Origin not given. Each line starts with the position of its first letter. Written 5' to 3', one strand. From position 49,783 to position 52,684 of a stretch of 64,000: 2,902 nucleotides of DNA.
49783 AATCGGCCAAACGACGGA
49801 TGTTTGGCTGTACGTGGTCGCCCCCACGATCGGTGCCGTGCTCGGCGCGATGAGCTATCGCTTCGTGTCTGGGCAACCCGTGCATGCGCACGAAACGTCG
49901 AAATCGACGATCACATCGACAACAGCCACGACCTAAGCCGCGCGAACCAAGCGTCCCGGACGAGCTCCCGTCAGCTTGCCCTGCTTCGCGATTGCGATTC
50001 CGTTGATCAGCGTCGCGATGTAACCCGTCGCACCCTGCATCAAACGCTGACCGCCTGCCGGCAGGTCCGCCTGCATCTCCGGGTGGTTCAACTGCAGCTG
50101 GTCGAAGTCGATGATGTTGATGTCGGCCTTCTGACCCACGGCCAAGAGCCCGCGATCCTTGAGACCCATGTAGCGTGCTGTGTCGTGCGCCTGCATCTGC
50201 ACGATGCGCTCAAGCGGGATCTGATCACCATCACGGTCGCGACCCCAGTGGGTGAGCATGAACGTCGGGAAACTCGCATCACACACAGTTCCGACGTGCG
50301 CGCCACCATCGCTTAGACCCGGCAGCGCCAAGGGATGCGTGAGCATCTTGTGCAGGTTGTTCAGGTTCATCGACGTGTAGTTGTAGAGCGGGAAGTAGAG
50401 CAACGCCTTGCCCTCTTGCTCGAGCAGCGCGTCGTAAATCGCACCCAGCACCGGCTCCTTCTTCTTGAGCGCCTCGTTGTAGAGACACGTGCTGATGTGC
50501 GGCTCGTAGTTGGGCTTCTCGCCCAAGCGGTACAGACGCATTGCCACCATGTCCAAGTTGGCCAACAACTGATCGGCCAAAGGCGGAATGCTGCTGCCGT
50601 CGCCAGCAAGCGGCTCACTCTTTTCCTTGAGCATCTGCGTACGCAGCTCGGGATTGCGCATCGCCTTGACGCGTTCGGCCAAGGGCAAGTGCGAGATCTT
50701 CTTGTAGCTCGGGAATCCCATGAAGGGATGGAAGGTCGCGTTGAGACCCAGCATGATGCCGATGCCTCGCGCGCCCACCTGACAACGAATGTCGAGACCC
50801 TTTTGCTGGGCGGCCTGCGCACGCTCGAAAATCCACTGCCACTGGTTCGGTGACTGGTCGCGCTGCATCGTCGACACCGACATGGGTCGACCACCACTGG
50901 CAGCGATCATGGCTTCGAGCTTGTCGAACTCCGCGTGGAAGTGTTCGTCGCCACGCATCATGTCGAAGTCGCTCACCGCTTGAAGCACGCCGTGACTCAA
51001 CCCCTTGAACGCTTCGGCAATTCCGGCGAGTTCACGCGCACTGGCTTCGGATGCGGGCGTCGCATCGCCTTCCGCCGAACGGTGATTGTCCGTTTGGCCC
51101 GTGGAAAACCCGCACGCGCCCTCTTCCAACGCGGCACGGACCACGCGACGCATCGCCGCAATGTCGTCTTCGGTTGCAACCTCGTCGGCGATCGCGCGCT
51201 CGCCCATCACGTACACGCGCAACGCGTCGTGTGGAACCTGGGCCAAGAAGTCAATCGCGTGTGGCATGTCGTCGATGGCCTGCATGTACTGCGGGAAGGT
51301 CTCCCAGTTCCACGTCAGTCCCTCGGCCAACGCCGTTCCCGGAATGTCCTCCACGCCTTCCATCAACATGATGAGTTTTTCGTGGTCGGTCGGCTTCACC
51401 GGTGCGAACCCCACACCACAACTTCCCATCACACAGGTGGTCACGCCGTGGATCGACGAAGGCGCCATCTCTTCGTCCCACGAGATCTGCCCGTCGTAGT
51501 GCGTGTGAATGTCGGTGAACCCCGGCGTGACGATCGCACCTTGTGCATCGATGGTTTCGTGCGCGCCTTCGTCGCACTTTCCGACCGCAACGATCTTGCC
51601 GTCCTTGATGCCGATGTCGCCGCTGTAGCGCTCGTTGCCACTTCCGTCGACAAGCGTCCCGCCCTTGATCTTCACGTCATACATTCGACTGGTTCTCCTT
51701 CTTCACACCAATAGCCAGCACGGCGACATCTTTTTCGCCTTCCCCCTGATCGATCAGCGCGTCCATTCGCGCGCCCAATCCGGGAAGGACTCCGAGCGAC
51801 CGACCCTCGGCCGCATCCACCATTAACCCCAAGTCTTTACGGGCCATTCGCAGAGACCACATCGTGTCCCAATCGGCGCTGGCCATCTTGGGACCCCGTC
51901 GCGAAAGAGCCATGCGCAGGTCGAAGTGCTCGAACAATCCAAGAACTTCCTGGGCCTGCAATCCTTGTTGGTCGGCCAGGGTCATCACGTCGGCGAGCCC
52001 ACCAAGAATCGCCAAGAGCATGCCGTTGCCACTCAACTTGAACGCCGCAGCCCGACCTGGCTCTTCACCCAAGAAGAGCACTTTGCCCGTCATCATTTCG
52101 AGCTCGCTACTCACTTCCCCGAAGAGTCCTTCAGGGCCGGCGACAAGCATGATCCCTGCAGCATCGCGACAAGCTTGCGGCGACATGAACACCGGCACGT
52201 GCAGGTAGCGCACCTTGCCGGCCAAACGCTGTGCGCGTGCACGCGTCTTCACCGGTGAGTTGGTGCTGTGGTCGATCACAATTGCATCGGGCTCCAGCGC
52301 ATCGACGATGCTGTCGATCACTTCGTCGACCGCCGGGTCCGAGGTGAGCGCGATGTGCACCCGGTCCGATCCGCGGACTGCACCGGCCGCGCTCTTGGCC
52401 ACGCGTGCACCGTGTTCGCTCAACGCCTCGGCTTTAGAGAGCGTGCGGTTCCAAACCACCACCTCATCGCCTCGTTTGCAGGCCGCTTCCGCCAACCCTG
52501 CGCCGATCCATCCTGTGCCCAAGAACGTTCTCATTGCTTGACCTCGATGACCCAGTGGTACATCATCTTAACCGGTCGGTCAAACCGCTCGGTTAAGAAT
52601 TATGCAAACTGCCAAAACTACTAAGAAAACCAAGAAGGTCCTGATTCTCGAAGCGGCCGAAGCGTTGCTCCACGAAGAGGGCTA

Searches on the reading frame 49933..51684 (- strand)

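Call 108: search_protein_families(library=pfam, proteins=[window:49933-51684:-], max_evalue=0.001)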
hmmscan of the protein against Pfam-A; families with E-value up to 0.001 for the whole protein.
window:49933-51684:- (583 aa): 2 families
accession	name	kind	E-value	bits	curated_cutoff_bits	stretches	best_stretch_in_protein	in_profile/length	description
PF07969.17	Amidohydro_3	-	7.7e-48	164.6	29.7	2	43-350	1-279/472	Amidohydrolase family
PF01979.26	Amidohydro_1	-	2.6e-09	37.2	25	1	458-535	240-324/345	Amidohydrolase family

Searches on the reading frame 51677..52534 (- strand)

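Call 108: search_protein_families(library=pfam, proteins=[window:51677-52534:-], max_evalue=0.001)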
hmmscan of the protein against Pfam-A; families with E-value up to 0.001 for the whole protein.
window:51677-52534:- (285 aa): 4 families
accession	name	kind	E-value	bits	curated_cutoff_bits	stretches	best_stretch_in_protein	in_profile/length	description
PF03446.21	NAD_binding_2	-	4.7e-24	85.7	21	1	4-153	4-157/161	NAD binding domain of 6-phosphogluconate dehydrogenase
PF03807.23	F420_oxidored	-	2.9e-09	37.8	21.6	1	4-89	4-91/94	NADP oxidoreductase coenzyme F420-dependent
PF02826.25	2-Hacid_dh_C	-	0.00017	21.5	25.1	1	5-99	42-136/178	D-isomer specific 2-hydroxyacid dehydrogenase, NAD binding domain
PF14833.11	NAD_binding_11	-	0.00036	21.2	30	1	160-247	1-90/122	NAD-binding of NADP-dependent 3-hydroxyisobutyrate dehydrogenase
